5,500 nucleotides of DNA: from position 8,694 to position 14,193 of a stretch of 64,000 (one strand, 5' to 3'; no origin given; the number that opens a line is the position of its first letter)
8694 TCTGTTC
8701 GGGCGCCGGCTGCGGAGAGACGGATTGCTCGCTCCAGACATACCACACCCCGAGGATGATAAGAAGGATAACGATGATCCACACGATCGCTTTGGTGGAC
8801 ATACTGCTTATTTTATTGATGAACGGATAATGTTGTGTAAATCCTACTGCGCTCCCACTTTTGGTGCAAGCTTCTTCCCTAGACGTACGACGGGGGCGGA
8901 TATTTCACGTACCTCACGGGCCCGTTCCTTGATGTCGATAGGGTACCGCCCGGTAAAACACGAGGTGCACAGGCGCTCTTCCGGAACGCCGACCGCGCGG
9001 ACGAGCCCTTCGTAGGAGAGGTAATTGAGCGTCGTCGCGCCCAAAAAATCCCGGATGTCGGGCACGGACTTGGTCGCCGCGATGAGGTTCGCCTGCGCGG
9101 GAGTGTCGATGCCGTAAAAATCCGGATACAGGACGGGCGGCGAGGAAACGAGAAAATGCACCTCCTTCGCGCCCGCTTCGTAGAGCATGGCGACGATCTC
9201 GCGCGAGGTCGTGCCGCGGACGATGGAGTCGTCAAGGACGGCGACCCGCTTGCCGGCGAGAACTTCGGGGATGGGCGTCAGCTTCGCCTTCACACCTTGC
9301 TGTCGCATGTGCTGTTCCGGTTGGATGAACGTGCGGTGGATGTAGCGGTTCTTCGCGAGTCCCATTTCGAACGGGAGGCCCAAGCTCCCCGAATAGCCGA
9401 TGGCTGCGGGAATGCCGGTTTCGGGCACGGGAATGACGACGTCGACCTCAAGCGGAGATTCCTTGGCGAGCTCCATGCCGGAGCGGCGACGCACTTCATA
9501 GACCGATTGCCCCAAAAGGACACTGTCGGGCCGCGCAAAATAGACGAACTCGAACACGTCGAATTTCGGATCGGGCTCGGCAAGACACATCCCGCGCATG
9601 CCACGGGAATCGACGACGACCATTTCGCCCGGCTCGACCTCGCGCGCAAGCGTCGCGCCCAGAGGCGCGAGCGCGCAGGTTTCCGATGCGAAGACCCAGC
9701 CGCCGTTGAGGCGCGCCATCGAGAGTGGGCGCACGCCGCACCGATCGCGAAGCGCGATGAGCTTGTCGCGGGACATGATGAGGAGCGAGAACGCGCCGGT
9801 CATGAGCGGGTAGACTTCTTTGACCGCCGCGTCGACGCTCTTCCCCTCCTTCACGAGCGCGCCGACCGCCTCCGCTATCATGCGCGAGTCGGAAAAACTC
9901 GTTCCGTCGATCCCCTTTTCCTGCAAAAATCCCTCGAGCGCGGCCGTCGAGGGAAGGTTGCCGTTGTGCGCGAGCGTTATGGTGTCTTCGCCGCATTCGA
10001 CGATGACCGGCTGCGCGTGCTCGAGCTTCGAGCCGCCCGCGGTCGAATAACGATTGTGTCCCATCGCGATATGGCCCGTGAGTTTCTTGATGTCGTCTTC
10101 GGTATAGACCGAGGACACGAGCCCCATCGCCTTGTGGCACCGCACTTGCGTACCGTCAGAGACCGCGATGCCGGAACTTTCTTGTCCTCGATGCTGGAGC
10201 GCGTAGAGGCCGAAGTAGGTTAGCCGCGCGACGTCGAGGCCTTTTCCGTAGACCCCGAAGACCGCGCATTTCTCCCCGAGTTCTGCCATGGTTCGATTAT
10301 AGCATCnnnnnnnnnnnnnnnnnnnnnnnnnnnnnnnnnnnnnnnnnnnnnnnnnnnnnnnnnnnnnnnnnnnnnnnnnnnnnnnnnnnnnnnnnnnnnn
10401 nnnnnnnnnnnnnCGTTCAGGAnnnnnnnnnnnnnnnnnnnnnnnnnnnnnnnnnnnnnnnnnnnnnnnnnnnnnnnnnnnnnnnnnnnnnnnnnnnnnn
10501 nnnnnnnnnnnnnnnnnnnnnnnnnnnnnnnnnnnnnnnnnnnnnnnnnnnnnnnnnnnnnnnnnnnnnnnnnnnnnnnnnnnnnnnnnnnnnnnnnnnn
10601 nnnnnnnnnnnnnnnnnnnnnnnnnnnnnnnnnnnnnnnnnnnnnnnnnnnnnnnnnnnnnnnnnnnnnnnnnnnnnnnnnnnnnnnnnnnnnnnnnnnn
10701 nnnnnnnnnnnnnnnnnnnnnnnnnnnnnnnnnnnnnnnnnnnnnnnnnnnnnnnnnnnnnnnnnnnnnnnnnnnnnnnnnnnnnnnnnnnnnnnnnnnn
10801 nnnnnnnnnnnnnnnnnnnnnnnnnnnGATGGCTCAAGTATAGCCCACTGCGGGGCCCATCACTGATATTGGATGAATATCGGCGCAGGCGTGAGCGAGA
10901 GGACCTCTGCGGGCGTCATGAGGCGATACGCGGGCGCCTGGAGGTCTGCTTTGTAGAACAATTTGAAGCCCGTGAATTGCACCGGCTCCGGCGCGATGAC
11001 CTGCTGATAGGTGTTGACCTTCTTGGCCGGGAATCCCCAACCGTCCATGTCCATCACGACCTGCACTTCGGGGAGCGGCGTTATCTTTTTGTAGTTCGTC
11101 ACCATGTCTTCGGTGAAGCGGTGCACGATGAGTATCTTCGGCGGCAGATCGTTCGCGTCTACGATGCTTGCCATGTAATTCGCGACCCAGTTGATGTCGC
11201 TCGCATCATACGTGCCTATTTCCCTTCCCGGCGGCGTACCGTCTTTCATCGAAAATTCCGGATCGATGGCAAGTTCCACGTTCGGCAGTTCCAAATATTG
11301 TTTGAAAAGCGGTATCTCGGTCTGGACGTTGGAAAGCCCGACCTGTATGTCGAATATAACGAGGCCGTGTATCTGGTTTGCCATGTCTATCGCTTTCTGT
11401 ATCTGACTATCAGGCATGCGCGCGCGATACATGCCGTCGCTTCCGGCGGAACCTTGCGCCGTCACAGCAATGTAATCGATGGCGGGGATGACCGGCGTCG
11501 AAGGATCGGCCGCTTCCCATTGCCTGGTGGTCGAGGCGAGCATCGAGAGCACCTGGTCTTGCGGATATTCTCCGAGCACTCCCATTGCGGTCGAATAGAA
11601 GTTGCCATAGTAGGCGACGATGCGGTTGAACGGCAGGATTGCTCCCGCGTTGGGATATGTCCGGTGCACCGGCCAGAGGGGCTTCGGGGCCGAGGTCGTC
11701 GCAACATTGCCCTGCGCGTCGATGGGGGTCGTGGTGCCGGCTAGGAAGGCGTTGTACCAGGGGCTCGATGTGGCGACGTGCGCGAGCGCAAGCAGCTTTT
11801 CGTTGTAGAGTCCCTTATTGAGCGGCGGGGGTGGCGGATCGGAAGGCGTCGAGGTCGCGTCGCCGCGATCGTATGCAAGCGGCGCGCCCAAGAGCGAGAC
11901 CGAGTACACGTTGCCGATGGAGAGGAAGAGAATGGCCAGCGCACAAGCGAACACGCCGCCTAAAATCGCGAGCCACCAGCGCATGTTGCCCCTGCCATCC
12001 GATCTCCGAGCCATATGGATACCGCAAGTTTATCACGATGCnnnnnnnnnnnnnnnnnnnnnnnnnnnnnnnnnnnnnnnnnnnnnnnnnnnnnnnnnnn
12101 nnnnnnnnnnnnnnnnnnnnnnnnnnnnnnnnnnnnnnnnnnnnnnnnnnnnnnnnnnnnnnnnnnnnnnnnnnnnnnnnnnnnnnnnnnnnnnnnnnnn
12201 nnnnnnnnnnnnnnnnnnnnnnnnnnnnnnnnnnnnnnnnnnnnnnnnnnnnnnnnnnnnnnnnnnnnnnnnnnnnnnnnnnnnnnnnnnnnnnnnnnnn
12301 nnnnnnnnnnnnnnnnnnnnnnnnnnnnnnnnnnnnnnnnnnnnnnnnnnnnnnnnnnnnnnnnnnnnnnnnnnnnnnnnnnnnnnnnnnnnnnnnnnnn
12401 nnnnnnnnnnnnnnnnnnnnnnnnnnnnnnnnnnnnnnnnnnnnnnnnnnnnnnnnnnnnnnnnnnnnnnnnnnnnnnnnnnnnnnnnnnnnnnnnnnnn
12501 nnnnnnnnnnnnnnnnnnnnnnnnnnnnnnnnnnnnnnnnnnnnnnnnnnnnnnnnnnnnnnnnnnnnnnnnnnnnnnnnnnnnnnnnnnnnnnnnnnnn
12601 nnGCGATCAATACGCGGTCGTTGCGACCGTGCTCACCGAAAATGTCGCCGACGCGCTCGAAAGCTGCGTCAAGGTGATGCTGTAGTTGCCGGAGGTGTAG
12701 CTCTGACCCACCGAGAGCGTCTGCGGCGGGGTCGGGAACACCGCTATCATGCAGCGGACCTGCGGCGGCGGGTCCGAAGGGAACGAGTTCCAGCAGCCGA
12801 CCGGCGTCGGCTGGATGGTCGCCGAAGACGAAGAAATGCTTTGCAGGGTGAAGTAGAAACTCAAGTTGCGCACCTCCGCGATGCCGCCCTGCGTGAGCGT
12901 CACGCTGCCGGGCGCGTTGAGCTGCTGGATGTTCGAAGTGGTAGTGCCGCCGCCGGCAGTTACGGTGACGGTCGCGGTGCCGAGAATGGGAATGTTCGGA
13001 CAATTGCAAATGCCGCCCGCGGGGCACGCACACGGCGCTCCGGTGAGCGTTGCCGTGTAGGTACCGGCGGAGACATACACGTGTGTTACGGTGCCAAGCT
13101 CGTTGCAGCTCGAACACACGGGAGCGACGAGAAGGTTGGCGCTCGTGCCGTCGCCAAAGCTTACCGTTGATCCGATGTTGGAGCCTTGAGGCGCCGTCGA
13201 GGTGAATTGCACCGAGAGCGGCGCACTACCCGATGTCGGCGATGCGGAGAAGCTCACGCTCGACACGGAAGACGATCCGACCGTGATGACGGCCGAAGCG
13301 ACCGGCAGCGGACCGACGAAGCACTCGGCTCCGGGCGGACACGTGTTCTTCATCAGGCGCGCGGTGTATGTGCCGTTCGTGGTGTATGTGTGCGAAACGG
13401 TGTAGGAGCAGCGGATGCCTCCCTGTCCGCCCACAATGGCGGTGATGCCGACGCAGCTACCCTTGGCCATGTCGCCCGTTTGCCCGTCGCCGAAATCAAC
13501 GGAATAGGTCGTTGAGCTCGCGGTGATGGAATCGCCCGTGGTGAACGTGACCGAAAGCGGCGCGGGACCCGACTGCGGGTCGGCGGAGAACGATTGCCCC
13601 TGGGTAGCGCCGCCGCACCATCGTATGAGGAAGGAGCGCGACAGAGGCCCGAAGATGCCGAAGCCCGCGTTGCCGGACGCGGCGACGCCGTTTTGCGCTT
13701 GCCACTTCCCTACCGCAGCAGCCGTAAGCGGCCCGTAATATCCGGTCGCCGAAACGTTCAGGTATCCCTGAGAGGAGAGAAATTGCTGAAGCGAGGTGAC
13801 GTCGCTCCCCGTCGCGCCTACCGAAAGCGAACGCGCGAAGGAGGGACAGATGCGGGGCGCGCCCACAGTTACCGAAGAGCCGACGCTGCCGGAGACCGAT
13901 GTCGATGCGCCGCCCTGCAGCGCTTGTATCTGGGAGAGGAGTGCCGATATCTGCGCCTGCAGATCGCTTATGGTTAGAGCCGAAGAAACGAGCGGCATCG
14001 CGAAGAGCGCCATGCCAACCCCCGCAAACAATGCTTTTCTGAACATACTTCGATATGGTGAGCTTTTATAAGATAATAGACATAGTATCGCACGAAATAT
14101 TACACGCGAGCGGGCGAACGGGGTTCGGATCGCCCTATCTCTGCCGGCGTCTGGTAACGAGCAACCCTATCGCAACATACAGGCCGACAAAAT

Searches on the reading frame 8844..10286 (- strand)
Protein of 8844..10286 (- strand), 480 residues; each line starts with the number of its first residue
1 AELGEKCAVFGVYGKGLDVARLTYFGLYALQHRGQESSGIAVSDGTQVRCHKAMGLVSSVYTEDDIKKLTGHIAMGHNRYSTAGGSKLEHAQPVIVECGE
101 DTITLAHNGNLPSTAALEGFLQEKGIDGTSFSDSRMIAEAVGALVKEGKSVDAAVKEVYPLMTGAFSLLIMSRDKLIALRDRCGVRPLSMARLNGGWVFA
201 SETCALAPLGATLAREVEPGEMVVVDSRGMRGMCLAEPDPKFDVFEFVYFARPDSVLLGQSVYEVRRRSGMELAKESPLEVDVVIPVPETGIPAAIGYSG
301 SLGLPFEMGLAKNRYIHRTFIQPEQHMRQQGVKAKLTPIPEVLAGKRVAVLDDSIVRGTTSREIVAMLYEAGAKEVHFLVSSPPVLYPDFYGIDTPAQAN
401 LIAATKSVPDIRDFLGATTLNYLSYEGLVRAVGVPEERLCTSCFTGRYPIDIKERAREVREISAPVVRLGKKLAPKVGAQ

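Call 34: search_protein_families(library=pfam, proteins=[window:8844-10286:-], max_evalue=0.00001)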
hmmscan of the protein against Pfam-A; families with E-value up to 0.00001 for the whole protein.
window:8844-10286:- (480 aa): 3 families
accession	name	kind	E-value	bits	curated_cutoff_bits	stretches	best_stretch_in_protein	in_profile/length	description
PF13522.11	GATase_6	-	2.6e-15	57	27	1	70-202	9-130/130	Glutamine amidotransferase domain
PF13537.11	GATase_7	-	1.2e-13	51.6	25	1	89-206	11-121/123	Glutamine amidotransferase domain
PF00156.33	Pribosyltran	-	7.7e-07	29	26.3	1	278-380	27-122/158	Phosphoribosyl transferase domain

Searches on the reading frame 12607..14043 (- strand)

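Call 34: search_protein_families(library=pfam, proteins=[window:12607-14043:-], max_evalue=0.00001)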
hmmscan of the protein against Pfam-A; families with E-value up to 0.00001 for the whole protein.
window:12607-14043:- (478 aa): 3 families
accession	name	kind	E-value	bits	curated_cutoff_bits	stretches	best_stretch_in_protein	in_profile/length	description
PF00801.26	PKD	-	1.7e-13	50.8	23.5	2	263-335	2-65/80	PKD domain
PF01471.23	PG_binding_1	-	3.6e-12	46.7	23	1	78-127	1-50/57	Putative peptidoglycan binding domain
PF18911.6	PKD_4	-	3.8e-10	40.1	27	0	273-334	15-67/85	PKD domain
